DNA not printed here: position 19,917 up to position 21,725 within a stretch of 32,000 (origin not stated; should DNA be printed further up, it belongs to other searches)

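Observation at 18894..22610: Tat-less [NiFe]-hydrogenase operon that ends in a diguanylate cyclase: candidate H2-to-c-di-GMP sensing module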

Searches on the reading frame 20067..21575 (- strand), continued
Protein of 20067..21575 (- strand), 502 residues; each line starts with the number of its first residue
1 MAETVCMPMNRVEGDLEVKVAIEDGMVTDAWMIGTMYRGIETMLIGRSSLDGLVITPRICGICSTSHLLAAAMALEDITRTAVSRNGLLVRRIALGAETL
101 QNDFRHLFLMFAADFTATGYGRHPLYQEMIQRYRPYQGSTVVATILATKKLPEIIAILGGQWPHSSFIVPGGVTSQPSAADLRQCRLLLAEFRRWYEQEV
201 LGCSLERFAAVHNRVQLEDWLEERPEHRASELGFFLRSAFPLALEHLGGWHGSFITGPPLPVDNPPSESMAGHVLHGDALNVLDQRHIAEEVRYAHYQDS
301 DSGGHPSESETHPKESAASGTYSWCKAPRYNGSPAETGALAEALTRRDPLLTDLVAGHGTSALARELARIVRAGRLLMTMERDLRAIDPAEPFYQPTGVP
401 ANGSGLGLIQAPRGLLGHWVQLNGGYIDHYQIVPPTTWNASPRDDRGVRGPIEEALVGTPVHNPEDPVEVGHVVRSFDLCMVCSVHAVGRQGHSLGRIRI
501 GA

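Call 36: get_annotated_region(hit=H6, flank=4000)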
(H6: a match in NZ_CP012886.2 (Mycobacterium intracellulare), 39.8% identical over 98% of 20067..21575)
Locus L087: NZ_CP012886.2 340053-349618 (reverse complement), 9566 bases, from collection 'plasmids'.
description: Mycobacterium intracellulare subsp. chimaera strain AH16 plasmid unnamed1, complete sequence
organism: Mycobacterium intracellulare (NCBI taxid 222805)
taxonomy: Bacteria; Actinomycetota; Actinomycetes; Mycobacteriales; Mycobacteriaceae; Mycobacterium; Mycobacterium intracellulare
host: -; source: sputum; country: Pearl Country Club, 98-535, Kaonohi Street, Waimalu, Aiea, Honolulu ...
typing (MOB-suite, as given by PLSDB): mobilizable; relaxase MOBP
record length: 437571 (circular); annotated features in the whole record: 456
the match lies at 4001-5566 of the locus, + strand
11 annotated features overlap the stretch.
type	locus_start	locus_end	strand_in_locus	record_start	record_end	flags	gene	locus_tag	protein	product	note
CDS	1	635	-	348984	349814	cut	hypB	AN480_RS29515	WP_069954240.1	hydrogenase nickel incorporation protein HypB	GO:0036211 - protein modification process [Evidence IEA]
CDS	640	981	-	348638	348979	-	-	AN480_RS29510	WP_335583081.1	hydrogenase maturation nickel metallochaperone HypA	-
CDS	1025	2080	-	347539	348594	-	-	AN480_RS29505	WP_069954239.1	AraC family transcriptional regulator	-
CDS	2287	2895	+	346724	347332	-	-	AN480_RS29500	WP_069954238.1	DUF1641 domain-containing protein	-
CDS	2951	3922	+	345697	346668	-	-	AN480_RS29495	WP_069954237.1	hydrogenase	-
CDS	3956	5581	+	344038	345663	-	-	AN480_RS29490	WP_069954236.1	nickel-dependent hydrogenase large subunit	-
CDS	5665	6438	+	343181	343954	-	-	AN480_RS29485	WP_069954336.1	hydrogenase maturation protease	-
CDS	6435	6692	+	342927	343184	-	-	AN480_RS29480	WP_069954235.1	hypothetical protein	-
CDS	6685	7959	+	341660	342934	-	-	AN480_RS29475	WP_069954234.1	hypothetical protein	-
CDS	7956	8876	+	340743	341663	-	-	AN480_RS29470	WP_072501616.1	NifU family protein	GO:0016226 - iron-sulfur cluster assembly [Evidence IEA]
CDS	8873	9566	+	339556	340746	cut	-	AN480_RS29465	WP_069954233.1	NHL repeat-containing protein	-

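Call 37: get_annotated_region(hit=H3, flank=4000)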
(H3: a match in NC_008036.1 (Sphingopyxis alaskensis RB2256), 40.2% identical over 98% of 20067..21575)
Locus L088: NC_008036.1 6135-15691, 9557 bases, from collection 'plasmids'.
description: Sphingopyxis alaskensis RB2256 F plasmid, complete sequence
organism: Sphingopyxis alaskensis RB2256 (NCBI taxid 317655)
taxonomy: Bacteria; Pseudomonadota; Alphaproteobacteria; Sphingomonadales; Sphingomonadaceae; Sphingopyxis; Sphingopyxis alaskensis; Sphingopyxis alaskensis RB2256
host: -; source: -; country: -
typing (MOB-suite, as given by PLSDB): mobilizable; relaxase MOBQ
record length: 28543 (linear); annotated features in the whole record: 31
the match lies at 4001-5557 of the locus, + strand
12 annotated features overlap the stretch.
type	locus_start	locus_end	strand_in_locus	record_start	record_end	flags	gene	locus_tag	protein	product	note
CDS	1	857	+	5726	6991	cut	-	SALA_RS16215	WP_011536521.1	DUF3422 domain-containing protein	-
CDS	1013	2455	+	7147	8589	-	-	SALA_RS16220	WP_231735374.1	sigma-54 dependent transcriptional regulator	GO:0006355 - regulation of DNA-templated transcription [Evidence IEA]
CDS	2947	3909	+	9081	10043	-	-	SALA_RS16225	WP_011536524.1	hydrogenase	-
CDS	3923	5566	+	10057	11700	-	-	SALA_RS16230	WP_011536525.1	nickel-dependent hydrogenase large subunit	-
CDS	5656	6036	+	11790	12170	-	-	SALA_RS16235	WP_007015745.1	hypothetical protein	-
CDS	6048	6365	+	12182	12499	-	-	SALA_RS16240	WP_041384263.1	hypothetical protein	-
CDS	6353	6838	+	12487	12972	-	-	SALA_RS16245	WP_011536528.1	hydrogenase maturation protease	-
CDS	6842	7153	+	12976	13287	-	-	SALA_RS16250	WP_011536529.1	hypothetical protein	-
CDS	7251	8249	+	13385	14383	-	-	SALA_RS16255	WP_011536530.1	hypothetical protein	-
CDS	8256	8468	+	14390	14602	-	-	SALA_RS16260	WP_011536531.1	hypothetical protein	-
CDS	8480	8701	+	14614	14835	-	-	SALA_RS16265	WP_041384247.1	hypothetical protein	-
CDS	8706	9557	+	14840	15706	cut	-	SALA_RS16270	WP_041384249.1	NifU family protein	GO:0016226 - iron-sulfur cluster assembly [Evidence IEA]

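Call 38: get_annotated_region(hit=H11, flank=4000)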
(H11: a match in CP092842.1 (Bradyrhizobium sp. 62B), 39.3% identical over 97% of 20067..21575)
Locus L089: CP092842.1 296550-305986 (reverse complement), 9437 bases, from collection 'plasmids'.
description: Bradyrhizobium sp. 62B plasmid p1, complete sequence
organism: Bradyrhizobium sp. 62B (NCBI taxid 2898442)
taxonomy: Bacteria; Pseudomonadota; Alphaproteobacteria; Hyphomicrobiales; Nitrobacteraceae; Bradyrhizobium; Bradyrhizobium sp. 62B
host: -; source: Arachis hypogaea L.,cell culture,radical nodules from peanut plants; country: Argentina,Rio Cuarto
typing (MOB-suite, as given by PLSDB): mobilizable; relaxase MOBP
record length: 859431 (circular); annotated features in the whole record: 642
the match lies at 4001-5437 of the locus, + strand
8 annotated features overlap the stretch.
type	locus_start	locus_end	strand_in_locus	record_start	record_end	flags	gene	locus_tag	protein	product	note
CDS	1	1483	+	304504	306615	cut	-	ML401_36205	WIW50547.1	methyl-accepting chemotaxis protein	-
CDS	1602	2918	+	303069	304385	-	-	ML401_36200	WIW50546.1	DUF3422 domain-containing protein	-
CDS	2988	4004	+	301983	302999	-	-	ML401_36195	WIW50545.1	HupU protein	-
CDS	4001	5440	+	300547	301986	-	-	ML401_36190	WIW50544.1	nickel-dependent hydrogenase large subunit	-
CDS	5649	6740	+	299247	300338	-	-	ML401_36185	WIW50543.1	hydrogenase small subunit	-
CDS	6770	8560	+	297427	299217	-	-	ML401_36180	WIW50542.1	nickel-dependent hydrogenase large subunit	-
CDS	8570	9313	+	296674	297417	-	cybH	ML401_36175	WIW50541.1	Ni/Fe-hydrogenase, b-type cytochrome subunit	-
CDS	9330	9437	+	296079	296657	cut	-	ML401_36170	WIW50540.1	HyaD/HybD family hydrogenase maturation endopeptidase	-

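Call 39: get_annotated_region(hit=H8, flank=4000)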
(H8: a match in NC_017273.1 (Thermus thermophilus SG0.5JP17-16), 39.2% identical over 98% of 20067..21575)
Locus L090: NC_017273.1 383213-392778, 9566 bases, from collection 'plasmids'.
description: Thermus thermophilus SG0.5JP17-16 plasmid pTHTHE1601, complete sequence
organism: Thermus thermophilus SG0.5JP17-16 (NCBI taxid 762633)
taxonomy: Bacteria; Deinococcota; Deinococci; Thermales; Thermaceae; Thermus; Thermus thermophilus; Thermus thermophilus SG0.5JP17-16
host: -; source: -; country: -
typing (MOB-suite, as given by PLSDB): non-mobilizable; replicon rep_cluster_1121; mating-pair formation MPF_T
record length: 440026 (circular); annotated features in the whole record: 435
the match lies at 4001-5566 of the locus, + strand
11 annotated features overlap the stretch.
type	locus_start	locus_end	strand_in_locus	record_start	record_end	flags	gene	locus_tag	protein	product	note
CDS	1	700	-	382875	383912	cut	-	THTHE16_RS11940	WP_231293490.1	HoxN/HupN/NixA family nickel/cobalt transporter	-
CDS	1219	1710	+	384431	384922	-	-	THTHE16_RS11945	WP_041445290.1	DUF1641 domain-containing protein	-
CDS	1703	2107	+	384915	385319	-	hypA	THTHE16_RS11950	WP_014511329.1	hydrogenase maturation nickel metallochaperone HypA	GO:0036211 - protein modification process [Evidence IEA]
CDS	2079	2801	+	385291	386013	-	hypB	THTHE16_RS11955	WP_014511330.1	hydrogenase nickel incorporation protein HypB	GO:0036211 - protein modification process [Evidence IEA]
CDS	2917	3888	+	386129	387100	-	-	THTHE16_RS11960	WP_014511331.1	hydrogenase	-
CDS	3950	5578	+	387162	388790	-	-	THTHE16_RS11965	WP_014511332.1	nickel-dependent hydrogenase large subunit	-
CDS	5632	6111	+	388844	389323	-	-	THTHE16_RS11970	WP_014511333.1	hydrogenase maturation protease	-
CDS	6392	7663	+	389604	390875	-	-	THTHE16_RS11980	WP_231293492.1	tetratricopeptide repeat protein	-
CDS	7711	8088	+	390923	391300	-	-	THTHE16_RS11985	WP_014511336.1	hypothetical protein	-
CDS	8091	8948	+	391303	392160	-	-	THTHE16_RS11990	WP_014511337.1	NifU family protein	GO:0016226 - iron-sulfur cluster assembly [Evidence IEA]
CDS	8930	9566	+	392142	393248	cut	-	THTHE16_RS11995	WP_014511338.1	NHL repeat-containing protein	-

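Call 69: search_solved_structures(query=window:20067-21575:-, max_evalue=1e-20)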
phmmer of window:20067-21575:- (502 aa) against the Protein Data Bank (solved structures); distinct sequences matched with E-value up to 1e-20: 56.
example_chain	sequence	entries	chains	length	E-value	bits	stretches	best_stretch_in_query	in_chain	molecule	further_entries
7uus_A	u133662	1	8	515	1.6e-104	353.7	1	6-486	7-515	Hydrogenase-2, large subunit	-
7utd_A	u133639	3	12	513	1.7e-104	353.7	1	7-486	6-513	Hydrogenase-2, large subunit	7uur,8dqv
5jsu_B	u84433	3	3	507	4.1e-63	217.2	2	261-492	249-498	Periplasmic [NiFeSe] hydrogenase, large subunit, selenocysteine-containing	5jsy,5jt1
5jsh_B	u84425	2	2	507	1.3e-61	212.2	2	261-492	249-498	Periplasmic [NiFeSe] hydrogenase, large subunit, selenocysteine-containing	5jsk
6rtp_B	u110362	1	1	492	1.6e-61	211.9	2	261-486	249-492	Periplasmic [NiFeSe] hydrogenase, large subunit, selenocysteine-containing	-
6z8o_B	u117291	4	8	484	5.4e-61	210.2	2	261-486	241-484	Periplasmic [NiFeSe] hydrogenase, large subunit, selenocysteine-containing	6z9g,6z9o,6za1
6ru9_B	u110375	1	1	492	5.9e-61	210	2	261-486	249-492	Periplasmic [NiFeSe] hydrogenase, large subunit, selenocysteine-containing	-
6z8m_B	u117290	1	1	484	1e-60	209.2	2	261-486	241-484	Periplasmic [NiFeSe] hydrogenase, large subunit, selenocysteine-containing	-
6ruc_B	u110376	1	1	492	1.1e-60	209.1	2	261-486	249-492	Periplasmic [NiFeSe] hydrogenase, large subunit, selenocysteine-containing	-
4kl8_L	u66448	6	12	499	1.2e-60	209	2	282-486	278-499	Nickel-dependent hydrogenase large subunit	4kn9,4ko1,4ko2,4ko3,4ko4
3ze6_B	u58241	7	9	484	1.4e-60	208.8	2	261-486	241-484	PERIPLASMIC [NIFESE] HYDROGENASE, LARGE SUBUNIT, SELENOCYS SELENOCYSTEINE-CONTAINING | PERIPLASMIC [NIFESE] HYDROGENASE, LARGE SUBUNIT, SELENOCYSTEINE-CONTAININ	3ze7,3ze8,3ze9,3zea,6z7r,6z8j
2wpn_B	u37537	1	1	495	1.6e-60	208.6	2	261-486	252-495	PERIPLASMIC [NIFESE] HYDROGENASE, LARGE SUBUNIT, SELENOCYSTEINE-CONTAINING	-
1cc1_L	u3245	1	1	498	4.2e-60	207.2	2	282-486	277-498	HYDROGENASE (LARGE SUBUNIT)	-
1frf_L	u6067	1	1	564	2.2e-59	204.9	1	271-493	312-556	[NI-FE] HYDROGENASE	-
1yq9_H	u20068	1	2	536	1.2e-58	202.5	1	271-486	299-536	Periplasmic [NiFe] hydrogenase large subunit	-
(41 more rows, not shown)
